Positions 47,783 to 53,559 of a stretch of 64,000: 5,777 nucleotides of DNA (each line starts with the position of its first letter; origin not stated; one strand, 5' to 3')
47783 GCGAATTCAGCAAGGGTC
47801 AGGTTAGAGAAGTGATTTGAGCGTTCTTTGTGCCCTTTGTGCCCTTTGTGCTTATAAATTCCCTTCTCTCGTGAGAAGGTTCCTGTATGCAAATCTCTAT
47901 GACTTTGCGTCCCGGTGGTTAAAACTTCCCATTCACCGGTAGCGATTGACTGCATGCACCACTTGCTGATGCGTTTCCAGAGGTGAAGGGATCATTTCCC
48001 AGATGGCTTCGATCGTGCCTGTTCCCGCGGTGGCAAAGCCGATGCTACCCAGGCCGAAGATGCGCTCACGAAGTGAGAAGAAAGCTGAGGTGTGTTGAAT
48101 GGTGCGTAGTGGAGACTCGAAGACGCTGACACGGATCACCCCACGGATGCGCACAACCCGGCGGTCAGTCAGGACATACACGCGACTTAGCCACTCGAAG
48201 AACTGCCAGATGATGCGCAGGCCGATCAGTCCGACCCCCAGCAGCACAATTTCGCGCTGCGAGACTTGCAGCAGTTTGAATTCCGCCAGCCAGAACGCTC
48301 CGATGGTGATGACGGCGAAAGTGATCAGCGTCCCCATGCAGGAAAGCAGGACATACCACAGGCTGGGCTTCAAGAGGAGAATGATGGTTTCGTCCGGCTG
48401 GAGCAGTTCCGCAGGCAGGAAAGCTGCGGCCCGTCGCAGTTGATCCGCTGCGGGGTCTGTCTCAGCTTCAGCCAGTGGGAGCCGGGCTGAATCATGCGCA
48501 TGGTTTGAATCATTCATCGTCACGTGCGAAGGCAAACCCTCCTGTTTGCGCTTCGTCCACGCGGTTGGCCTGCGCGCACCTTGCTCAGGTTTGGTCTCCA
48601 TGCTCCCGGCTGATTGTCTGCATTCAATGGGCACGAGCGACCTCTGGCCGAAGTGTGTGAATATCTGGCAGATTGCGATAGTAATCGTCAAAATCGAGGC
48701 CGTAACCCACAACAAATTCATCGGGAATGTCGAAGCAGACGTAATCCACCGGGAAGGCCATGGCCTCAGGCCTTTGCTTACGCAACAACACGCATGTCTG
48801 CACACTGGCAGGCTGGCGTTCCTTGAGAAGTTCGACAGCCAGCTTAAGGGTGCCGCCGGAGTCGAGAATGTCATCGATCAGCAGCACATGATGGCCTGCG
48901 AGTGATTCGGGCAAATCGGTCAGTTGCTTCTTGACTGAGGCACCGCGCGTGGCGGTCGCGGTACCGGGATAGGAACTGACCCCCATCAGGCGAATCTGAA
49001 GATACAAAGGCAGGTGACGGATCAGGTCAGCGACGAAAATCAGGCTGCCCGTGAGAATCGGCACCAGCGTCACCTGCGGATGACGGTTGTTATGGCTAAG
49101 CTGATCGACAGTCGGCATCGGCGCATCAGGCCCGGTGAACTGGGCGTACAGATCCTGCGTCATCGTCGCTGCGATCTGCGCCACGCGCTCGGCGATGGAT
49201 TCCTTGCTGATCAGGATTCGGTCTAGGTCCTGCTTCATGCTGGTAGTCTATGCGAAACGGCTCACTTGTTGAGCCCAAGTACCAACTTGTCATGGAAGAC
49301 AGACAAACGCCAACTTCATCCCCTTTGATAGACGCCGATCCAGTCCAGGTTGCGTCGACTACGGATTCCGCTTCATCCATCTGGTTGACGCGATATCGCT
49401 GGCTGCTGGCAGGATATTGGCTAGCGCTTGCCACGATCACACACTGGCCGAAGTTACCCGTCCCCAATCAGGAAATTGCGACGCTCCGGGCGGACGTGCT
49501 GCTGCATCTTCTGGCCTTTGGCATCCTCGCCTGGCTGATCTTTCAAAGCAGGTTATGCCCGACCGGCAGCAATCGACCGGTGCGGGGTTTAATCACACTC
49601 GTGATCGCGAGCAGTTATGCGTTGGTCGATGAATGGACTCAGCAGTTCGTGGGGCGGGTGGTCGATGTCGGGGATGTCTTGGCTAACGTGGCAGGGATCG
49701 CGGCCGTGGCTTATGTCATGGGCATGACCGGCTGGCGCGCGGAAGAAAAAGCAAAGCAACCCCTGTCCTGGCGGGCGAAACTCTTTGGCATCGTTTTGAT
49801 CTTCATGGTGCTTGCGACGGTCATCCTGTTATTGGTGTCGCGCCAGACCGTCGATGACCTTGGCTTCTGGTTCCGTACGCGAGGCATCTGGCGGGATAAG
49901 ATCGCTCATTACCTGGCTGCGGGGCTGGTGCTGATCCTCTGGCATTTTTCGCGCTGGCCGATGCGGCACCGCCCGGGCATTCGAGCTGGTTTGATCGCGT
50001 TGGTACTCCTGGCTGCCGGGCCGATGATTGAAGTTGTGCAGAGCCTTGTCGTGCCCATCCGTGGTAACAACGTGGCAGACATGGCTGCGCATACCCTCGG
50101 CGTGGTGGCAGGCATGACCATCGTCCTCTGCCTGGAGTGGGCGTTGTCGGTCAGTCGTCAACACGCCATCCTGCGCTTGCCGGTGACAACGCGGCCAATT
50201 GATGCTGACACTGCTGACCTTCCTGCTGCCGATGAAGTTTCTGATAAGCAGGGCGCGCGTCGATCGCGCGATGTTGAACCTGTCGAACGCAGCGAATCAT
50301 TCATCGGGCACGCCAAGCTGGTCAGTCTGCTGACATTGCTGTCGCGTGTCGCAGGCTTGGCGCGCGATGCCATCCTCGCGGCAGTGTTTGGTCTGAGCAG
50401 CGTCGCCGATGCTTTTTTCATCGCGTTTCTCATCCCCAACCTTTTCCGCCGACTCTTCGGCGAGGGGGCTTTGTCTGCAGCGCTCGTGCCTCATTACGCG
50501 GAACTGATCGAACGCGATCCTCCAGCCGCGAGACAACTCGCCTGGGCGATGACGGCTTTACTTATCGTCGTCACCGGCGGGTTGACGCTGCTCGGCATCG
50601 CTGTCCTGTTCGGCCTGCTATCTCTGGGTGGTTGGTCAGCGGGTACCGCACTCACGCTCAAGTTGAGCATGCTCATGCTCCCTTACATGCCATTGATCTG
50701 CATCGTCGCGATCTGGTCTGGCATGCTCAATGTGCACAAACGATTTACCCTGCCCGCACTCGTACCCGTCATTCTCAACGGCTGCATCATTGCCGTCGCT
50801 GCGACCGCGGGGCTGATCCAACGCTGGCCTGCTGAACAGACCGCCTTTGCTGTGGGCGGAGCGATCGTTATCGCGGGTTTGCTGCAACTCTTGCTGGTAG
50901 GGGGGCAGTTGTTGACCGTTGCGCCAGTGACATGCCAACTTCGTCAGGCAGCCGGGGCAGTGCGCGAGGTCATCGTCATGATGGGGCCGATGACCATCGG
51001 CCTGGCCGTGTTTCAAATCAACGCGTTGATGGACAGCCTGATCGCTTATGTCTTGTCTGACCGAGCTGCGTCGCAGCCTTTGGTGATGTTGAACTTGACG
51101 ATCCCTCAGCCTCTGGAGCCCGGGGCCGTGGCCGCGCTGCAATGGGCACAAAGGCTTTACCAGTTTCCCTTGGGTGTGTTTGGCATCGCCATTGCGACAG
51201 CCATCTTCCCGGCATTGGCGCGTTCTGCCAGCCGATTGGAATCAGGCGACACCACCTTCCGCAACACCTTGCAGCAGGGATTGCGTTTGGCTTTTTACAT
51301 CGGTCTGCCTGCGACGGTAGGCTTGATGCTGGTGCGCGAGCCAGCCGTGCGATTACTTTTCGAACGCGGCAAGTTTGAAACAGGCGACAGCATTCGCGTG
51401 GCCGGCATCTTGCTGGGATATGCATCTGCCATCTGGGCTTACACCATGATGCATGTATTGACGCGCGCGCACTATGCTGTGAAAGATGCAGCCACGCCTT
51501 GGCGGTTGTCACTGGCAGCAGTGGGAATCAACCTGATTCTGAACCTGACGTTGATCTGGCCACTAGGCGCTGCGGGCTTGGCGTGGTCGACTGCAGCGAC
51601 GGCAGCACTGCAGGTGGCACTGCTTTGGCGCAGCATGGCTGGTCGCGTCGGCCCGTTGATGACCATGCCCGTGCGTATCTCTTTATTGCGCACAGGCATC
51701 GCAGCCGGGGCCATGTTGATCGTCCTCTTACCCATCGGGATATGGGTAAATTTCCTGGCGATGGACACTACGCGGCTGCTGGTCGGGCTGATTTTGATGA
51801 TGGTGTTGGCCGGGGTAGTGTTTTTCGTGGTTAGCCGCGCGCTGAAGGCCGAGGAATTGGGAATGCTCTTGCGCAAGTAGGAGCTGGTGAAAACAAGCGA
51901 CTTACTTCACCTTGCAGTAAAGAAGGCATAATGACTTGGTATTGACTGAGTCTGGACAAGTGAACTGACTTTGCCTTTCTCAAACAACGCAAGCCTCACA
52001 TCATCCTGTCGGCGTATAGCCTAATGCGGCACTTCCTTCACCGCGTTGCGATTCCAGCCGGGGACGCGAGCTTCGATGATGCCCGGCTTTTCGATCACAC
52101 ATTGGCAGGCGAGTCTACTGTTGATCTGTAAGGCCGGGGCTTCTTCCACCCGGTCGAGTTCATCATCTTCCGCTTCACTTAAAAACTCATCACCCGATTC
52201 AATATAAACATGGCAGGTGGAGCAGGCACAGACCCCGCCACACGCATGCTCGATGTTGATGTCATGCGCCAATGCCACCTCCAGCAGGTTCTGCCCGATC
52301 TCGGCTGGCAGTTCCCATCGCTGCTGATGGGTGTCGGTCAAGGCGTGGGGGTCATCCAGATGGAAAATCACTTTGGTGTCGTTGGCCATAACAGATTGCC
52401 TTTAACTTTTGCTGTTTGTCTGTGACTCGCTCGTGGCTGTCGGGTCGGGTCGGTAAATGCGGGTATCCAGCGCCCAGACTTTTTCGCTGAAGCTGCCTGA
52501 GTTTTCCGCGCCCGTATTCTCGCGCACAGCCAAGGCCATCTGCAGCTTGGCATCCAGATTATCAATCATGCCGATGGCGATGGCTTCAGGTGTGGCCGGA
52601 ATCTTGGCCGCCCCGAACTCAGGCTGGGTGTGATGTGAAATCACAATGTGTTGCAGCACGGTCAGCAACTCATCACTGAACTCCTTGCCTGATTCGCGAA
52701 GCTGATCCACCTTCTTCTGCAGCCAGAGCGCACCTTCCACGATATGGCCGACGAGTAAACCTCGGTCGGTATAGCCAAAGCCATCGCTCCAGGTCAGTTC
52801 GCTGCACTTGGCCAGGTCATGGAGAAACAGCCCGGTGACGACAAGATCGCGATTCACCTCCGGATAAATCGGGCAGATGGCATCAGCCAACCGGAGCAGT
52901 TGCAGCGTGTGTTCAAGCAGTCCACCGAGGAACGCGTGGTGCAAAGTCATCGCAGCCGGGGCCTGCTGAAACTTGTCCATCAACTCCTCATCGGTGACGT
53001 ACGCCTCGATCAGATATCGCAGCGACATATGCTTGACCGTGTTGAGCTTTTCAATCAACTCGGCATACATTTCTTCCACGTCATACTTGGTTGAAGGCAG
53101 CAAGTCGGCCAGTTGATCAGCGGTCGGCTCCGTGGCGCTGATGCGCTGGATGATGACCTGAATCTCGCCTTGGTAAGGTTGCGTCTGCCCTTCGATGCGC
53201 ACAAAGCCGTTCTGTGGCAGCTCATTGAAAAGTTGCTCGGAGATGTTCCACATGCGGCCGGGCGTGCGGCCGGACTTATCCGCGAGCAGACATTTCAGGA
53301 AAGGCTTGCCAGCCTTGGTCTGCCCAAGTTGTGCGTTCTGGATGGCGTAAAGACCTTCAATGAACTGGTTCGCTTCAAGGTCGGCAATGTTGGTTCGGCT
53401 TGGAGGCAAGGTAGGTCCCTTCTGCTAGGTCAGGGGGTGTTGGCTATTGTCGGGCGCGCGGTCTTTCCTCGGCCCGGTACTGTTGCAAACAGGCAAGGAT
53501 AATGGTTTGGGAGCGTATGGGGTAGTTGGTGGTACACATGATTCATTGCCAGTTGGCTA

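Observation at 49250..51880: Single ORF fusing two VanZ-like domains to the lipid II flippase MurJ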

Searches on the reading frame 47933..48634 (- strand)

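Call 85: search_protein_families(library=pfam, proteins=[window:47933-48634:-], max_evalue=0.001)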
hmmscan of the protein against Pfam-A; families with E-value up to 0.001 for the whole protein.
window:47933-48634:- (233 aa): 1 family
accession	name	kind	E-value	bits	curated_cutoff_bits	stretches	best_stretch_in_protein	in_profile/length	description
PF03703.20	bPH_2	-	2.1e-08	34.7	22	1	148-215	1-66/78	Bacterial PH domain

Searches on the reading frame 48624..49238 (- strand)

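Call 85: search_protein_families(library=pfam, proteins=[window:48624-49238:-], max_evalue=0.001)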
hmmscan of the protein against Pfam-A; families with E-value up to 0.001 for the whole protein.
window:48624-49238:- (204 aa): 2 families
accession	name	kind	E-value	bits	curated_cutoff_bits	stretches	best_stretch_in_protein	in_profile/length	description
PF00156.33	Pribosyltran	-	1.6e-25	89.7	26.3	1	52-183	27-157/158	Phosphoribosyl transferase domain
PF14681.12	UPRTase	-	4.6e-06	26.7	27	1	21-143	30-148/206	Uracil phosphoribosyltransferase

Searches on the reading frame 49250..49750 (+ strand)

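Call 6: search_protein_families(library=pfam, proteins=[window:49250-49750:+], max_evalue=10)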
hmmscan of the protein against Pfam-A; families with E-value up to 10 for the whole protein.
seq(167 aa): 1 family
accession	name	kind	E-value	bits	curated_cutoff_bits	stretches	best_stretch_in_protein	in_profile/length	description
PF04892.17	VanZ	-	3.6e-10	41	30.1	1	81-154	56-119/126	VanZ like family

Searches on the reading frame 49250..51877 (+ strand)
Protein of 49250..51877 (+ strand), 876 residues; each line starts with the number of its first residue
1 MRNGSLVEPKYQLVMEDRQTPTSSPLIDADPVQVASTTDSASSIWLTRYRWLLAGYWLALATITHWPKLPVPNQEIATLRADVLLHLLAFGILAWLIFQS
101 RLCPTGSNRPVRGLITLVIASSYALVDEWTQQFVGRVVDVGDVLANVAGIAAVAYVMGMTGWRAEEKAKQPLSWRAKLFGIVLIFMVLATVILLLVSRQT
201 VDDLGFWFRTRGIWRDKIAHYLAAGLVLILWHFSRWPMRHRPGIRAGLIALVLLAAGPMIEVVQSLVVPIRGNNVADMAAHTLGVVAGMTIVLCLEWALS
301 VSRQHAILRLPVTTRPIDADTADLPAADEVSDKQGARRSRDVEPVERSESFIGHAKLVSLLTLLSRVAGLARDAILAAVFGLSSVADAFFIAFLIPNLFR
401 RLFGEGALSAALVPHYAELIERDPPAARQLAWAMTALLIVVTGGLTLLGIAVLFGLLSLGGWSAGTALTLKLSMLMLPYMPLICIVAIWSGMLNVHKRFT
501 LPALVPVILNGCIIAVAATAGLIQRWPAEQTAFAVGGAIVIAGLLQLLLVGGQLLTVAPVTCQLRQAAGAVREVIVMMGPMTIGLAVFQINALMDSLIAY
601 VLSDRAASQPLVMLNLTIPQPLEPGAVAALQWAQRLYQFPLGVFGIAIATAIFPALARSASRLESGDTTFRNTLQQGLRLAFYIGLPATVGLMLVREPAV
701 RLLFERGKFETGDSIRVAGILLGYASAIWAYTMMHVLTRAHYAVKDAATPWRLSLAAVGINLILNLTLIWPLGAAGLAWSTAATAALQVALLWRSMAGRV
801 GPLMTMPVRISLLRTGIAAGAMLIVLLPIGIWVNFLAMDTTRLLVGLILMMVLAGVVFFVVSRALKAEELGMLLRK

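Call 4: search_protein_families(library=pfam, proteins=[window:49250-51877:+], max_evalue=1)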
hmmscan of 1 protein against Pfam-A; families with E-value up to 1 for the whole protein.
window:49250-51877:+ (876 aa): 3 families
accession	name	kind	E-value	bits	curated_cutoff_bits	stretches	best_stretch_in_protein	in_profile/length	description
PF03023.19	MurJ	-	6e-84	282.7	27.4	1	376-833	1-437/451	Lipid II flippase MurJ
PF04892.17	VanZ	-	1.5e-11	45.4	30.1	2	84-154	59-119/126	VanZ like family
PF09813.14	Coa3_cc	-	0.11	12.6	27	0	716-736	16-36/48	Cytochrome c oxidase assembly factor 3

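Call 5: search_protein_families(library=ncbifam, proteins=[window:49250-51877:+], max_evalue=0.1)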
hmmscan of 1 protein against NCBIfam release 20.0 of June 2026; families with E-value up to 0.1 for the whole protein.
window:49250-51877:+ (876 aa): 2 families
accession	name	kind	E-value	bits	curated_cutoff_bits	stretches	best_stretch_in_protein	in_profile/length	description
TIGR01695.1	murJ_mviN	equivalog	2.8e-97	326.5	235.55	1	355-875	6-506/506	murein biosynthesis integral membrane protein MurJ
NF037970.1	vanZ_1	subfamily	4.9e-12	46.5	20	1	82-149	42-108/109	VanZ family protein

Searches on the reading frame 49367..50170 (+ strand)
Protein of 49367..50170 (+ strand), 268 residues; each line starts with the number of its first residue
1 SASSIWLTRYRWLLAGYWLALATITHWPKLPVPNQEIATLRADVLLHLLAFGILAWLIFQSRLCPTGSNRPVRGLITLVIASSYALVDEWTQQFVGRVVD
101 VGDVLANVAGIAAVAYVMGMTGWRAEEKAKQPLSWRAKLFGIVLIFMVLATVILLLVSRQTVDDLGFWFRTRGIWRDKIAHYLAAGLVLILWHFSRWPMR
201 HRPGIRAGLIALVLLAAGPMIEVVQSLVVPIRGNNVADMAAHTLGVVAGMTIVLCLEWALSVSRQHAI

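Call 67: predict_structure(alignment_id=A2)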
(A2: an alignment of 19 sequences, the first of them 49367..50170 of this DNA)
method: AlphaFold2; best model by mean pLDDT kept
length: 268 residues; sequences in the alignment: 19
mean_pLDDT: 72.7   pTM: 0.68
mean pLDDT of the five models: 72.7, 66.9, 66.0, 66.0, 60.5
residues with pLDDT >= 90: 21; 70-90: 162; 50-70: 49; < 50: 36
segments of 3 or more residues with pLDDT < 50: 35-37, 128-136, 154-168
pLDDT, mean of each block of 10 residues (from residue 1): 73 91 84 53 80 91 75 84 89 87 82 79 49 48 53 48 46 66 81 74 78 80 78 75 80 75 59
secondary structure, 60 per line:
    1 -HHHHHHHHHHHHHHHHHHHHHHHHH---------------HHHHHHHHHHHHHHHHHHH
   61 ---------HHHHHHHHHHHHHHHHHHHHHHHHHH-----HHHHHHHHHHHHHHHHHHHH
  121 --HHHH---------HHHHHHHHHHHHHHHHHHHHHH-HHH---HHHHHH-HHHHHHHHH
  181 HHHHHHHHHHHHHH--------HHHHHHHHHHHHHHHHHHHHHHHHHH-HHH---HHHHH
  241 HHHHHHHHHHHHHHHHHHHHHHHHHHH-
elements in order: H2-26 H42-60 H70-95 H101-120 H123-126 H136-157 H165-170 H172-194 H203-228 H236-267

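Call 73: fold_search(model_id=the predicted structure, library=pdb)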
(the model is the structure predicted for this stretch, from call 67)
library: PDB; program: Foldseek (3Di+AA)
matches with E <= 10: 132; with E <= 0.001: 0
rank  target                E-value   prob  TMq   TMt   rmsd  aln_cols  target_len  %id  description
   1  8jd0_3                6.9e-01  0.12  0.18  0.09  20.4       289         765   10  Cryo-EM structure of mGlu2-mGlu3 heterodimer in presence of NAM563 (released 2023-06-21)
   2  8aw5_A                8.6e-01  0.12  0.19  0.19  16.0       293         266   15  Cryo-EM structure of heme A synthase trimer from Aquifex aeolicus (released 2023-09-06)
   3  8jvh                  1.2e+00  0.06  0.15  0.06  26.3       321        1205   10  Cryo-EM structure of Plasmodium falciparum multidrug resistance protein 1 in the apo state with H1 helix (released 2023-08-30)
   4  3q7k_J                1.6e+00  0.09  0.20  0.20  19.2       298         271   12  Formate Channel FocA from Salmonella typhimurium (released 2011-04-27)
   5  6x89_2M               1.9e+00  0.10  0.22  0.14  18.4       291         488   12  Vigna radiata mitochondrial complex I* (released 2020-09-02)
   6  6h2f_E                2.0e+00  0.04  0.14  0.12  32.9       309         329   11  Structure of the pre-pore AhlB of the tripartite alpha-pore forming toxin, AHL, from Aeromonas hydrophila. (released 2019-07-10)
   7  8qag_B                2.1e+00  0.16  0.26  0.25  10.6       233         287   13  X-ray crystal structure of a de novo designed single-chain parallel coiled-coil alpha-helical barrel with 6 inner heli (released 2024-07-03)
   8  8jw4                  2.1e+00  0.04  0.17  0.06  26.8       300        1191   10  Cryo-EM structure of Plasmodium falciparum multidrug resistance protein 1 in the apo state without H1 helix (released 2023-08-30)
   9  8wcw_B                2.1e+00  0.03  0.12  0.07  28.0       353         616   14  Cryo-EM structure of MsRv1273c/72c from Mycobacterium smegmatis in the IFapo state (released 2025-03-26)
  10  6ye4_A                2.3e+00  0.11  0.22  0.24  24.6       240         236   14  Structure of ExbB pentamer from Serratia marcescens by single particle cryo electron microscopy (released 2021-03-31)
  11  9kpz_B                2.3e+00  0.06  0.14  0.17  23.8       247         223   12  Structure of TolQRA complex at pH 5.4 from E.coli (released 2026-03-04)
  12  6r1j_D                2.6e+00  0.05  0.14  0.15  27.5       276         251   10  Structure of the soluble AhlC triple head mutant of the tripartite alpha-pore forming toxin, AHL, from Aeromonas hydro (released 2019-07-10)
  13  8sri_A                2.6e+00  0.03  0.13  0.04  20.8       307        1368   12  Cryo-EM structure of TRPM2 chanzyme (E1114A) in the presence of Magnesium and ADP-ribose, closed state (released 2024-05-15)
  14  8djm_A                2.7e+00  0.12  0.25  0.27  15.8       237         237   13  HMGCR-UBIAD1 Complex State 1 (released 2022-08-03)
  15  8wrb_R                2.7e+00  0.04  0.17  0.16  20.3       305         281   12  Lysophosphatidylserine receptor GPR34-Gi complex (released 2023-11-08)
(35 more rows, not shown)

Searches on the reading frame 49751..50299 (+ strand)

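Call 6: search_protein_families(library=pfam, proteins=[window:49751-50299:+], max_evalue=10)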
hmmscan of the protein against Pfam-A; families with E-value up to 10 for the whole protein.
seq(183 aa): 1 family
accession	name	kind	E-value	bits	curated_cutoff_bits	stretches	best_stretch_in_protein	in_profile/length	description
PF04892.17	VanZ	-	0.00018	22.6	30.1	1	48-127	56-124/126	VanZ like family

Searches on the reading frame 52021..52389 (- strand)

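Call 85: search_protein_families(library=pfam, proteins=[window:52021-52389:-], max_evalue=0.001)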
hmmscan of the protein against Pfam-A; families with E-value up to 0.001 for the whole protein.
window:52021-52389:- (122 aa): 1 family
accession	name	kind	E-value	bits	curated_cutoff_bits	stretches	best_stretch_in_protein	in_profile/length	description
PF00111.32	Fer2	-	7.3e-13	48.7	21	1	23-99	6-76/77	2Fe-2S iron-sulfur cluster binding domain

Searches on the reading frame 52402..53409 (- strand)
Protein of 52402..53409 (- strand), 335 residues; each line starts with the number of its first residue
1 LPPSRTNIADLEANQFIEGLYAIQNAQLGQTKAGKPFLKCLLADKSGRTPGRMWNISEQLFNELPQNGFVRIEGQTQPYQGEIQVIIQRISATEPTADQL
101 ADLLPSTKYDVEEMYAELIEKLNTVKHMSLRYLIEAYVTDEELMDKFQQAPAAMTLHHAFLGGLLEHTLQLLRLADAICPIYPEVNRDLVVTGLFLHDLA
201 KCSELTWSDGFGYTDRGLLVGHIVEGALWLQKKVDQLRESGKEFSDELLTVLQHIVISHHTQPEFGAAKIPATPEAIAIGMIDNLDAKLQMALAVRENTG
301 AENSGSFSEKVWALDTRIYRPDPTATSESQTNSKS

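Call 85: search_protein_families(library=pfam, proteins=[window:52402-53409:-], max_evalue=0.001)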
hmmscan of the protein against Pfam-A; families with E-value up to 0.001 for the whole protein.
window:52402-53409:- (335 aa): 2 families
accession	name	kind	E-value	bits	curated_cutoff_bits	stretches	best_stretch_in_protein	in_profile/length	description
PF01966.28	HD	-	5.2e-09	36.8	22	1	165-287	2-115/116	HD domain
PF01336.31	tRNA_anti-codon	-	7.6e-05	23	27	1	32-90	12-72/75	OB-fold nucleic acid binding domain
